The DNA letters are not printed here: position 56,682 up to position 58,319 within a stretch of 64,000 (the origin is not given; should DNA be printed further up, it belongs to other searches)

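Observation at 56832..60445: Five-gene operon of a long RelA/SpoT-synthetase-domain protein, a metal-rich DUF1292 protein, a TIGR01212 radical SAM enzyme, a small P-loop protein and a hypothetical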

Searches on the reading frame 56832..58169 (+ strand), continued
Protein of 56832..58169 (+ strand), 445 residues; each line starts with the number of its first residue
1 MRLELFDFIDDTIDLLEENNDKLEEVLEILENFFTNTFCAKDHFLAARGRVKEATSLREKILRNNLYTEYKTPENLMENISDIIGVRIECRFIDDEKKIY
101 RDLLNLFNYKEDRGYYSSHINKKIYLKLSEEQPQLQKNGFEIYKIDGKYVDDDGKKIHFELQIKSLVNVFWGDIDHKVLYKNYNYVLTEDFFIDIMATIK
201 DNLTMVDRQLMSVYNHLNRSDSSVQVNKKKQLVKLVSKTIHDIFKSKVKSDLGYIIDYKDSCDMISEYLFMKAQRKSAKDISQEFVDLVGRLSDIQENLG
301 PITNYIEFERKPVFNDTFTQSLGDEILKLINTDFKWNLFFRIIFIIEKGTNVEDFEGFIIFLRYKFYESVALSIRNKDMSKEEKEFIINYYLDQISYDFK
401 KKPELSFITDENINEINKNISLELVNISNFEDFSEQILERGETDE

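Call 60: find_homologous_proteins(query=L085:6914-8293:+, max_evalue=0.001)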
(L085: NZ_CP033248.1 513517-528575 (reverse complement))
Query L085:6914-8293:+ (460 aa): 1072 proteins with E <= 0.001 among 8000 candidates; the best 120 are listed.
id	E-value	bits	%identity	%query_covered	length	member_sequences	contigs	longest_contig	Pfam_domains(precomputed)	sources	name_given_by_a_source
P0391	6.6e-284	960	97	100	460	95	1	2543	PF04607.24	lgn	-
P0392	4.6e-208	710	70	99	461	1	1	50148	PF04607.24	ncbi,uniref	ncbi:GTP pyrophosphokinase [Clostridium sp.]|uniref:GTP pyrophosphokinase n=1 Tax=Clostridium sp. Ta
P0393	1.8e-204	698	70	99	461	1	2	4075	PF04607.24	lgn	-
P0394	8.7e-193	659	67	100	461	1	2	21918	PF04607.24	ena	-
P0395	5.8e-184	630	64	99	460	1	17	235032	PF04607.24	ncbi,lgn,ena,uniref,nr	ncbi:(p)ppGpp synthetase [Clostridium sp. NSJ-6]|uniref:(P)ppGpp synthetase n=1 Tax=Clostridium homi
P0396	1.2e-183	629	64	99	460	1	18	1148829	PF04607.24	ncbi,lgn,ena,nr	ncbi:MAG: (p)ppGpp synthetase [Clostridium sp.]|nr:(p)ppGpp synthetase [Clostridium sp.]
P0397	1.2e-183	629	64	99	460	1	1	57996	PF04607.24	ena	-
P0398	1.4e-183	629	65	99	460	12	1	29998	PF04607.24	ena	-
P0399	3.0e-183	628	64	99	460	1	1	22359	PF04607.24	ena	-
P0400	6.2e-183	627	64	99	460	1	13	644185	PF04607.24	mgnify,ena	mgnify:CR=1 FL=1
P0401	6.5e-183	627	64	99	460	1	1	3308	PF04607.24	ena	-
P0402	1.5e-182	626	64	99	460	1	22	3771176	PF04607.24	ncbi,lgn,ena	-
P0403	3.3e-182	624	63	99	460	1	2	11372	PF04607.24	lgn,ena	-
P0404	3.5e-182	624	64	99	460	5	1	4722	PF04607.24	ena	-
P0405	6.9e-182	623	63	99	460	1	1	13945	PF04607.24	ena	-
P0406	1.0e-181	623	63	99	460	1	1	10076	PF04607.24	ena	-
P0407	1.0e-179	616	64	99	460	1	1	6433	PF04607.24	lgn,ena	-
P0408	3.1e-178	611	64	99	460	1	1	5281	PF04607.24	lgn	-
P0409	3.8e-177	608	63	99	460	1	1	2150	PF04607.24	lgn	-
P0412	1.4e-167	576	60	99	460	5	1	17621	PF04607.24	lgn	-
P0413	1.4e-166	573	60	99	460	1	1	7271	PF04607.24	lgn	-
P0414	1.5e-166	573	60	99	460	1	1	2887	PF04607.24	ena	-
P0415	2.5e-166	572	60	99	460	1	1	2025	PF04607.24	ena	-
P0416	3.3e-166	572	59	99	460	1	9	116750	PF04607.24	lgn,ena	-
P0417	3.5e-166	572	59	99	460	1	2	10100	PF04607.24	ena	-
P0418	4.0e-166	572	59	99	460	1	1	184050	PF04607.24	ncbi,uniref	ncbi:GTP pyrophosphokinase [Clostridium disporicum]|uniref:GTP pyrophosphokinase n=1 Tax=Clostridium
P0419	4.3e-166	571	59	99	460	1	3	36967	PF04607.24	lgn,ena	-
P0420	4.9e-166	571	59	99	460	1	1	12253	PF04607.24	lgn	-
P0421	5.3e-166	571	59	99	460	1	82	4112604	PF04607.24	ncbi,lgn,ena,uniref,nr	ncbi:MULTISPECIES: (p)ppGpp synthetase [unclassified Clostridium]|uniref:GTP pyrophosphokinase n=1 T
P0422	7.7e-166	571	59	99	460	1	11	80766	PF04607.24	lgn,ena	-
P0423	9.7e-166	570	59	99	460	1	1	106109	PF04607.24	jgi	-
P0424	1.5e-165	570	59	99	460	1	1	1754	PF04607.24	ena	-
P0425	1.8e-165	569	59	99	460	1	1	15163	PF04607.24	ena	-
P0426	2.5e-165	569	59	99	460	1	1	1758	PF04607.24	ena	-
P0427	2.7e-165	569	59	99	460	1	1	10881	PF04607.24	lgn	-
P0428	3.2e-165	569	59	99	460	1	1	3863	PF04607.24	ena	-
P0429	3.3e-165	568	59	99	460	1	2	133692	PF04607.24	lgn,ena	-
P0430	6.0e-165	568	59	99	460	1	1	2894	PF04607.24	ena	-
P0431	1.1e-164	567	58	99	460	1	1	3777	PF04607.24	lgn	-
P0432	1.5e-164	566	59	100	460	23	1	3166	PF04607.24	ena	-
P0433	3.5e-164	565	59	99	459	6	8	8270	PF04607.24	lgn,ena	-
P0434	7.1e-164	564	58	99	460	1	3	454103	PF04607.24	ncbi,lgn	ncbi:GTP pyrophosphokinase [Clostridioides difficile]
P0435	8.0e-164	564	58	99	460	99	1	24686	PF04607.24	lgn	-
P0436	1.1e-162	560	58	99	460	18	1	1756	PF04607.24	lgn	-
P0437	1.8e-162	560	58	100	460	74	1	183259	PF04607.24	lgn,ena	-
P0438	2.0e-162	559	58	99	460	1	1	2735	PF04607.24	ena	-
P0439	3.4e-162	559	58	99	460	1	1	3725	PF04607.24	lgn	-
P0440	3.0e-161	555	58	99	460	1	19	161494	PF04607.24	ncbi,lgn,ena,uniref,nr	ncbi:GTP pyrophosphokinase family protein [Clostridium celatum]|uniref:GTP pyrophosphokinase n=1 Tax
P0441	4.4e-161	555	58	99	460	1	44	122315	PF04607.24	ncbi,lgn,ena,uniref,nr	ncbi:GTP pyrophosphokinase [Clostridium celatum]|uniref:GTP pyrophosphokinase n=1 Tax=Clostridium ce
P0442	5.2e-161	555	58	99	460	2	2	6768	PF04607.24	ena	-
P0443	5.2e-161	555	58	99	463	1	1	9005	PF04607.24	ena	-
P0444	6.0e-161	554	58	99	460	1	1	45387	PF04607.24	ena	-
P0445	6.3e-161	554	58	99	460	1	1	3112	PF04607.24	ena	-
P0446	6.4e-161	554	58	99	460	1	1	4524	PF04607.24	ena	-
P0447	9.2e-161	554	58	99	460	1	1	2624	PF04607.24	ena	-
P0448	1.2e-160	553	58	99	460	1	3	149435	PF04607.24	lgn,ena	-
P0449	1.5e-160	553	58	99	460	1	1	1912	PF04607.24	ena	-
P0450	2.7e-160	552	58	99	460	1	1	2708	PF04607.24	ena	-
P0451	1.3e-159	550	58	99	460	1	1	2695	PF04607.24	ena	-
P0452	3.6e-159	549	58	99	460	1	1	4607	PF04607.24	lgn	-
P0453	6.1e-159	548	57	99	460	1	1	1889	PF04607.24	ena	-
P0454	6.7e-159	548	58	99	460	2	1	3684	PF04607.24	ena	-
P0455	1.0e-158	547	57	99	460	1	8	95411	PF04607.24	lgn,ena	-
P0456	4.5e-158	545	60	93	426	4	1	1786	PF04607.24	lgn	-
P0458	2.3e-152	526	56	99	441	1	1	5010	PF04607.24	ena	-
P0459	2.1e-151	523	57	99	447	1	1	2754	PF04607.24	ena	-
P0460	1.1e-147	511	60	86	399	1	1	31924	PF04607.24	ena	-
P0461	5.7e-147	508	60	86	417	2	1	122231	PF04607.24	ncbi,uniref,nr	ncbi:(p)ppGpp synthetase [Clostridium celatum]|uniref:(p)ppGpp synthetase n=1 Tax=Clostridium celatu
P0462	9.6e-140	485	63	78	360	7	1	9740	PF04607.24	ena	-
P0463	1.4e-127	444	75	59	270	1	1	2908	PF04607.24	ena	-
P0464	2.4e-126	440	47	98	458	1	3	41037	PF04607.24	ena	-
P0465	2.5e-126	440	47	98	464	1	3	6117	PF04607.24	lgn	-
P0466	2.8e-126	440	47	98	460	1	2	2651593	PF04607.24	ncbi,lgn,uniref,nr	ncbi:GTP pyrophosphokinase family protein [Turicibacter sp. TJ11]|uniref:GTP pyrophosphokinase n=1 T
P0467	3.0e-126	440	47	98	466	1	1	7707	PF04607.24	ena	-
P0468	5.1e-126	439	47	98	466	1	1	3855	PF04607.24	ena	-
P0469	8.5e-126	439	47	98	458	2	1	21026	PF04607.24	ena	-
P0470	9.0e-126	439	47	98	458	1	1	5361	PF04607.24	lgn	-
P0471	9.9e-126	438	47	98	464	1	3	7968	PF04607.24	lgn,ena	-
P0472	1.0e-125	438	47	98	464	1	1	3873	PF04607.24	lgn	-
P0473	1.1e-125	438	47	98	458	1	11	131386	PF04607.24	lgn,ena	-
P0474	1.1e-125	438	47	98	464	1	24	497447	PF04607.24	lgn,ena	-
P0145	1.5e-125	438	47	98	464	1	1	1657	PF04607.24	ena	-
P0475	2.1e-125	437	47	98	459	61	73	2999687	PF04607.24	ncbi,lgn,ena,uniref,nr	ncbi:GTP pyrophosphokinase family protein [Turicibacter sanguinis]|uniref:GTP pyrophosphokinase n=1 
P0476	2.3e-125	437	47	98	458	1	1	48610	PF04607.24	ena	-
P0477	2.4e-125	437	47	98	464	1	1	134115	PF04607.24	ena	-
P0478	2.4e-125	437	47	98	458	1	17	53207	PF04607.24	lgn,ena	-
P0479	2.5e-125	437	47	98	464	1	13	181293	PF04607.24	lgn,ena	-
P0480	3.7e-125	437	67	65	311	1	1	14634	PF04607.24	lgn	-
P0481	4.2e-125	436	47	98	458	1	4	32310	PF04607.24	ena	-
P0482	4.4e-125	436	47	98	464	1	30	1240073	PF04607.24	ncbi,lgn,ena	-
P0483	7.6e-125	435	46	98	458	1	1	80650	PF04607.24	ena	-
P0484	7.9e-125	435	46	98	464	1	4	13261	PF04607.24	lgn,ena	-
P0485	9.6e-125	435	47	98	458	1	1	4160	PF04607.24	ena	-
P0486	9.9e-125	435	46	98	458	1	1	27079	PF04607.24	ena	-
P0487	1.0e-124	435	46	98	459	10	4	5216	PF04607.24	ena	-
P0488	1.7e-124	434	46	98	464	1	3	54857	PF04607.24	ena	-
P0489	2.2e-124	434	46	99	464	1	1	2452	PF04607.24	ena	-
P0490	5.2e-124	433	46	99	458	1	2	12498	PF04607.24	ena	-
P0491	5.5e-124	433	46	99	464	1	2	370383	PF04607.24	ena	-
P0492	5.9e-123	429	46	97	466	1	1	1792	PF04607.24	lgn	-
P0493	9.4e-123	429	45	98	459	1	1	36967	PF04607.24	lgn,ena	-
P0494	1.2e-122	428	46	99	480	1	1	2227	PF04607.24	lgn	-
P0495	2.6e-122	427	45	96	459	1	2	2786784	PF04607.24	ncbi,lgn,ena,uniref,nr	ncbi:GTP pyrophosphokinase [Turicibacter bilis]|uniref:(P)ppGpp synthetase n=1 Tax=Turicibacter bili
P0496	3.5e-122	427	45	96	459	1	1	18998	PF04607.24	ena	-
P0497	4.4e-122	426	45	96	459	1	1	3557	PF04607.24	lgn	-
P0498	4.5e-122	426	45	96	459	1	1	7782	PF04607.24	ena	-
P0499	5.2e-122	426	45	96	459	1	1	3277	PF04607.24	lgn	-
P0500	8.1e-122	426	45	96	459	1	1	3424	PF04607.24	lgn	-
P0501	9.1e-122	425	45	96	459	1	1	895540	PF04607.24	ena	-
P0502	9.6e-122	425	46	98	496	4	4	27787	PF04607.24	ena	-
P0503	1.2e-121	425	45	96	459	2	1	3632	PF04607.24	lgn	-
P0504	1.3e-121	425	45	96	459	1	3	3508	PF04607.24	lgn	-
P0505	1.5e-121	425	45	96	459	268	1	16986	PF04607.24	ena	-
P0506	1.6e-121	425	45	96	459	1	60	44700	PF04607.24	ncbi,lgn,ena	-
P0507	1.7e-121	424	45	99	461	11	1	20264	PF04607.24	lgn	-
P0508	1.8e-121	424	45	96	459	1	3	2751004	PF04607.24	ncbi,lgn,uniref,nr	ncbi:(p)ppGpp synthetase [Turicibacter bilis]|uniref:(P)ppGpp synthetase n=1 Tax=Turicibacter bilis 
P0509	1.9e-121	424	45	96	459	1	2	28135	PF04607.24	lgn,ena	-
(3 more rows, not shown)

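Call 61: find_encoding_contigs(protein=P0475, flank=6000, max_places=1)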
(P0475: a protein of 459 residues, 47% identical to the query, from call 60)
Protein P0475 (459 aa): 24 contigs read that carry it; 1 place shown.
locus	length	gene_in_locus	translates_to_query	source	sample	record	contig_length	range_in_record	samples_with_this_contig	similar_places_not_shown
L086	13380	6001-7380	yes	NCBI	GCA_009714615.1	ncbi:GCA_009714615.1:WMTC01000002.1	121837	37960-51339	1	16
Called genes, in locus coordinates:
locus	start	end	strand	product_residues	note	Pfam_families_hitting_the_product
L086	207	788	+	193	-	-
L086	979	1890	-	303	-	PF06081:ArAE_1, PF13515:FUSC_2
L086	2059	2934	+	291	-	PF00106:adh_short, PF08659:KR, PF13561:adh_short_C2, PF23441:SDR (weak)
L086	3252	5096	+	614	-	PF13522:GATase_6, PF13537:GATase_7, PF00733:Asn_synthase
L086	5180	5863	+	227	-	PF05708:Peptidase_C92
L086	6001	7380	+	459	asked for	PF04607:RelA_SpoT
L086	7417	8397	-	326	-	PF00710:Asparaginase, PF17763:Asparaginase_C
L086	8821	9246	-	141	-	PF09021:HutP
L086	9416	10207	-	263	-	PF02463:SMC_N, PF13476:AAA_23 (weak), PF00005:ABC_tran, PF13304:AAA_21 (faint)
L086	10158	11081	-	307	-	PF02653:BPD_transp_2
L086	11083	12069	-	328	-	PF13407:Peripla_BP_4 (faint), PF04392:ABC_sub_bind, PF13458:Peripla_BP_6 (weak)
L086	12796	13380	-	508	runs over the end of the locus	PF01266:DAO, PF13450:NAD_binding_8 (weak), PF00355:Rieske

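Call 62: find_encoding_contigs(protein=P0421, flank=6000, max_places=1)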
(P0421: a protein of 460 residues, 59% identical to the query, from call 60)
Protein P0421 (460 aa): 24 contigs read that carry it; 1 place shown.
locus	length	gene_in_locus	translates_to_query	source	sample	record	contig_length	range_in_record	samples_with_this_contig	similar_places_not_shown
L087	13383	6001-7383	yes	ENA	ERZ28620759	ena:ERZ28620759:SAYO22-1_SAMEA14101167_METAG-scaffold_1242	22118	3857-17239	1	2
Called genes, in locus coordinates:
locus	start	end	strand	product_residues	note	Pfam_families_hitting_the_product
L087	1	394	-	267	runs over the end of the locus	PF00891:Methyltransf_2 (weak), PF01135:PCMT, PF01209:Ubie_methyltran, PF13489:Methyltransf_23, PF13847:Methyltransf_31, PF08241:Methyltransf_11, PF08242:Methyltransf_12, PF13649:Methyltransf_25, +3 more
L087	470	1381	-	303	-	PF03547:Mem_trans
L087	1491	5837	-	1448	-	PF11490:DNA_pol3_a_NII, PF01336:tRNA_anti-codon (faint), PF02811:PHP, PF00929:RNase_T, PF16473:Rv2179c-like (faint), PF07733:DNA_pol3_alpha, PF17657:DNA_pol3_finger, PF14579:HHH_6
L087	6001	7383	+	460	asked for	PF04607:RelA_SpoT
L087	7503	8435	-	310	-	-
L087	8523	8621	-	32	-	-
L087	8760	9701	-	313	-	PF23023:Anti-Pycsar_Apyc1, PF00753:Lactamase_B, PF12706:Lactamase_B_2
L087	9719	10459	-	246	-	PF08378:NERD, PF01396:Zn_ribbon_Top1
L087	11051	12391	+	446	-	PF05525:Branch_AA_trans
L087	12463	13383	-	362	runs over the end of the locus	PF03193:RsgA_GTPase, PF01926:MMR_HSR1 (weak)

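Call 63: find_encoding_contigs(protein=P0434, flank=6000, max_places=1)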
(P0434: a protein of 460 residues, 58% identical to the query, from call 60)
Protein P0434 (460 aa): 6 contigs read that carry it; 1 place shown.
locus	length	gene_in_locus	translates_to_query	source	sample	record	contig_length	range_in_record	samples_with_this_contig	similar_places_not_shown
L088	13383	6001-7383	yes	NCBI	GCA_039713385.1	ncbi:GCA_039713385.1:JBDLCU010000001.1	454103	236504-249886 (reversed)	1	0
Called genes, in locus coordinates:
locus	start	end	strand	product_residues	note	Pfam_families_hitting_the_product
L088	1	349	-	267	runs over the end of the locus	PF01209:Ubie_methyltran, PF00891:Methyltransf_2, PF01135:PCMT, PF13489:Methyltransf_23, PF00398:RrnaAD, PF13847:Methyltransf_31, PF08241:Methyltransf_11, PF08242:Methyltransf_12, +4 more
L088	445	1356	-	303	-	PF03547:Mem_trans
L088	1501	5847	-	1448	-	PF11490:DNA_pol3_a_NII, PF02811:PHP, PF00929:RNase_T, PF16473:Rv2179c-like (faint), PF07733:DNA_pol3_alpha, PF17657:DNA_pol3_finger, PF14579:HHH_6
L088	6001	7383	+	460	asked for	PF04607:RelA_SpoT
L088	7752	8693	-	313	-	PF23023:Anti-Pycsar_Apyc1, PF00753:Lactamase_B, PF12706:Lactamase_B_2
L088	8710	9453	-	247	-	PF08378:NERD, PF01396:Zn_ribbon_Top1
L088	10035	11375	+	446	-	PF05525:Branch_AA_trans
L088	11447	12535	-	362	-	PF03193:RsgA_GTPase, PF01926:MMR_HSR1 (weak)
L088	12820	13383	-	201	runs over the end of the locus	-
